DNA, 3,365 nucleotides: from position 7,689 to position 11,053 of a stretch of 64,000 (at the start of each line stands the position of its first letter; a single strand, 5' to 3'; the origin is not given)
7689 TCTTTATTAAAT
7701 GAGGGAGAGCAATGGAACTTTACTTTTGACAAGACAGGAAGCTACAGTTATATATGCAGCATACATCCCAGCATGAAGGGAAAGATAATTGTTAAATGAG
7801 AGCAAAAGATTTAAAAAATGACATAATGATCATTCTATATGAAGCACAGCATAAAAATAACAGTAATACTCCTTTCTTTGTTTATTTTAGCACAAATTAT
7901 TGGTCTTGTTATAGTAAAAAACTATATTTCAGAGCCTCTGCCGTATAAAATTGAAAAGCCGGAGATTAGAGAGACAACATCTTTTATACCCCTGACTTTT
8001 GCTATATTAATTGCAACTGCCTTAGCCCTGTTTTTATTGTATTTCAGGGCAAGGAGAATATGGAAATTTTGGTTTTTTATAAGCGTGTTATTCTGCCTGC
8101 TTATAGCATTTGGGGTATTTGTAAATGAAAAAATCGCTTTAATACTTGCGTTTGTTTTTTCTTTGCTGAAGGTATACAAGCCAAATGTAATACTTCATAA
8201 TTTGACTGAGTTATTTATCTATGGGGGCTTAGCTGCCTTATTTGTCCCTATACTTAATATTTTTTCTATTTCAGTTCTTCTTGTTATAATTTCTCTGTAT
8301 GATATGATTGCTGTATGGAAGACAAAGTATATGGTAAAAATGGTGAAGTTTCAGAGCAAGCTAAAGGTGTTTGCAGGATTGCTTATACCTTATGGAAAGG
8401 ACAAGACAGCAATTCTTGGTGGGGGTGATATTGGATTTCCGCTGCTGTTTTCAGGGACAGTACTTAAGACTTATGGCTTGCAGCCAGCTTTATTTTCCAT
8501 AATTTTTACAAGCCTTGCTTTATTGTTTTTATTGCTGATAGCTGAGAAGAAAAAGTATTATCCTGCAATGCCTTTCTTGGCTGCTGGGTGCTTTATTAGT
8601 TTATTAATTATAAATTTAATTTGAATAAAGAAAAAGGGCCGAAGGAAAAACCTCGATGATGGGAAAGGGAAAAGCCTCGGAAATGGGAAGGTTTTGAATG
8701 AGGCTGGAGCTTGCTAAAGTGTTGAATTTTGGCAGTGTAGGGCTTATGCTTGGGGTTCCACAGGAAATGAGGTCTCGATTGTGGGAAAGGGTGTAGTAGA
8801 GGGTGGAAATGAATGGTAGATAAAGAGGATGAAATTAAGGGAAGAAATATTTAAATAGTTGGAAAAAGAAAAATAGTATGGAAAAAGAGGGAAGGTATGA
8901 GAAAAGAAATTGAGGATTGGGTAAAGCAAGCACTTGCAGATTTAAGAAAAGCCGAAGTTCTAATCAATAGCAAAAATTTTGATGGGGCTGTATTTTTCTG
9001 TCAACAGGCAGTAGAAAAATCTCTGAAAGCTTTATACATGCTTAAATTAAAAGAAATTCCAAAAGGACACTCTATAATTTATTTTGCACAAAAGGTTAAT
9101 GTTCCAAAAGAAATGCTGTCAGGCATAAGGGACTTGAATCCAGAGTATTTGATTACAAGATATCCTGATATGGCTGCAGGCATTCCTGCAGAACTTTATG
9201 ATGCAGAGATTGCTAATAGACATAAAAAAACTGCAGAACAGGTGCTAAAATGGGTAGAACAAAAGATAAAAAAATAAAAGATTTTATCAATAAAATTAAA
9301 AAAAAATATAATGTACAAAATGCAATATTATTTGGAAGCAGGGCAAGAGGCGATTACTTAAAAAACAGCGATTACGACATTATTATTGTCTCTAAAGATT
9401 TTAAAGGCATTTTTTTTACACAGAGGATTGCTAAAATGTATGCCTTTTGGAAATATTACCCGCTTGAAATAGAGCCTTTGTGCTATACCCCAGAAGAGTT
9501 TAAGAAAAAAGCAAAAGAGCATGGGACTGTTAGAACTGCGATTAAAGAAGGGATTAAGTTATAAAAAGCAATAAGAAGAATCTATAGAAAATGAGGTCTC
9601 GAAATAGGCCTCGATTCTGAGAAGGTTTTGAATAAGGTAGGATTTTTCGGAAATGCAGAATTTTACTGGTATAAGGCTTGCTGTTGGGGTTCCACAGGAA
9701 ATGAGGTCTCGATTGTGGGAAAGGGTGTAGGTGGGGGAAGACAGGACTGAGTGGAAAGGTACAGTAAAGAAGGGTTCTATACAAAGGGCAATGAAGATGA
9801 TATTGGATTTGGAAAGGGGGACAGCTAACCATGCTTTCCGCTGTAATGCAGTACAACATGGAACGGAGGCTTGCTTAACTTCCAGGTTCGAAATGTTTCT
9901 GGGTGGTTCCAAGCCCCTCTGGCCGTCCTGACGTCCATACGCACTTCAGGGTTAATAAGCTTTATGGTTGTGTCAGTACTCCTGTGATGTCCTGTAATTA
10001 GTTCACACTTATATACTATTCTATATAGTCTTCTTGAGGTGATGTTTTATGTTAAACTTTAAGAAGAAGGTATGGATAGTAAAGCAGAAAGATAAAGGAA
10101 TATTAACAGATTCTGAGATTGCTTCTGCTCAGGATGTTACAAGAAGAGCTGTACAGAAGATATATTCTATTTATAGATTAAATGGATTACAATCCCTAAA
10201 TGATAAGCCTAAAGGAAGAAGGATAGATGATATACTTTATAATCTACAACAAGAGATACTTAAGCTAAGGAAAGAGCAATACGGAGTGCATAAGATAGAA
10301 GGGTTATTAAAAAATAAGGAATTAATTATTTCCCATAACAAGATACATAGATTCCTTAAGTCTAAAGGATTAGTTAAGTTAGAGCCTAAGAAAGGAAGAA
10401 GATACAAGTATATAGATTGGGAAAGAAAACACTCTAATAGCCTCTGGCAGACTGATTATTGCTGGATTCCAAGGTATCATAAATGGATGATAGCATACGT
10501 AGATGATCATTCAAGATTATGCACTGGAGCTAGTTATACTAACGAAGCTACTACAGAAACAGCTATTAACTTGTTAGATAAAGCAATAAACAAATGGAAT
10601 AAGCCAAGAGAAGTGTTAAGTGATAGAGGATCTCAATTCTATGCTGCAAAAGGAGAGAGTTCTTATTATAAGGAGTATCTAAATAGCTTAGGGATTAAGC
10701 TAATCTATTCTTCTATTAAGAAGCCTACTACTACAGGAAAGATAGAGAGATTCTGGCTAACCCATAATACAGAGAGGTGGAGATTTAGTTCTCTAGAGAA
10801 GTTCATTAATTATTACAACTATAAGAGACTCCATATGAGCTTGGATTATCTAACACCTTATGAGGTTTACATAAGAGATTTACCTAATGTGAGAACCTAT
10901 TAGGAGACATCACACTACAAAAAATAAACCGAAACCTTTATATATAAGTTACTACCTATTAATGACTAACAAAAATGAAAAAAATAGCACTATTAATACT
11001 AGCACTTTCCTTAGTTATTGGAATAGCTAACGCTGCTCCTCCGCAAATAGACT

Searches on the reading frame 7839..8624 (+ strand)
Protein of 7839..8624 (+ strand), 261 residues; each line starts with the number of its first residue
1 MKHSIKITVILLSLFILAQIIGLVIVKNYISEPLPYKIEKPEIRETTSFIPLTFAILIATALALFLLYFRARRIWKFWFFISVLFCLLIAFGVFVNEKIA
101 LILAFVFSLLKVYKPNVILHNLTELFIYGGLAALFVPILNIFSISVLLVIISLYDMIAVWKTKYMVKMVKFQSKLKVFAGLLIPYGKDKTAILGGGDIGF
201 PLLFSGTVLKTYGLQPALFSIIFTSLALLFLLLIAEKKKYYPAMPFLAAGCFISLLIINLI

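Call 55: search_protein_families(library=pfam, proteins=[window:7839-8624:+], max_evalue=0.001)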
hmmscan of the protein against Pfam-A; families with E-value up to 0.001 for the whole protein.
window:7839-8624:+ (261 aa): 1 family
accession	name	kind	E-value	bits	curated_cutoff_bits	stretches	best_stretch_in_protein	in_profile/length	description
PF06550.16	SPP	-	1.1e-06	28.8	23.9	1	13-256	2-275/283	Signal-peptide peptidase, presenilin aspartyl protease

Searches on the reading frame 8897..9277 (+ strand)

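Call 56: search_protein_families(library=pfam, proteins=[window:8897-9277:+], max_evalue=0.001)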
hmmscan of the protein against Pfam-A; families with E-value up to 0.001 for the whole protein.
window:8897-9277:+ (126 aa): 1 family
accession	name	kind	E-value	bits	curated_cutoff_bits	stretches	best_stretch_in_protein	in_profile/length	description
PF05168.19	HEPN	-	9.6e-26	90.7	22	1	5-122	1-116/117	HEPN domain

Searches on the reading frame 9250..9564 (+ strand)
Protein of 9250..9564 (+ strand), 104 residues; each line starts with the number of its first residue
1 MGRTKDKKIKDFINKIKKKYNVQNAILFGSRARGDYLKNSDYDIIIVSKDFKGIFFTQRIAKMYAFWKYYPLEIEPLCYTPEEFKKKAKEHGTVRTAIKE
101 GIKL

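Call 56: search_protein_families(library=pfam, proteins=[window:9250-9564:+], max_evalue=0.001)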
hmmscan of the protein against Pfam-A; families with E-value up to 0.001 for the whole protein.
window:9250-9564:+ (104 aa): 2 families
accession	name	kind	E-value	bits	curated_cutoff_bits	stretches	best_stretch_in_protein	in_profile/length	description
PF01909.29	NTP_transf_2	-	4.9e-13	49.7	21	1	9-102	1-91/93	Nucleotidyltransferase domain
PF18765.7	Polbeta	-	1.3e-09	38.5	26.9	1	13-54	3-43/93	Polymerase beta, Nucleotidyltransferase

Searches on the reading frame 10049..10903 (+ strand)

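Call 33: search_protein_families(library=pfam, proteins=[window:10049-10903:+], max_evalue=0.001)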
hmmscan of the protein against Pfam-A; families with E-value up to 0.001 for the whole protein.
window:10049-10903:+ (284 aa): 5 families
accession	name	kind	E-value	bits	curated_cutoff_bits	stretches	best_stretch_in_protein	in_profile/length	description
PF00665.32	rve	-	8.6e-17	61.7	32.6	1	127-225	2-101/102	Integrase core domain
PF13683.12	rve_3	-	5.7e-08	32.8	26.5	1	215-270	2-67/67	Integrase core domain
PF13518.12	HTH_28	-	4.5e-07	30.3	25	1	10-58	5-52/52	Helix-turn-helix domain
PF13565.12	HTH_32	-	0.00012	22.9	33.7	1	35-103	2-73/73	Homeodomain-like domain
PF13276.12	HTH_21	-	0.0008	20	28.1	0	61-111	4-55/60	HTH-like domain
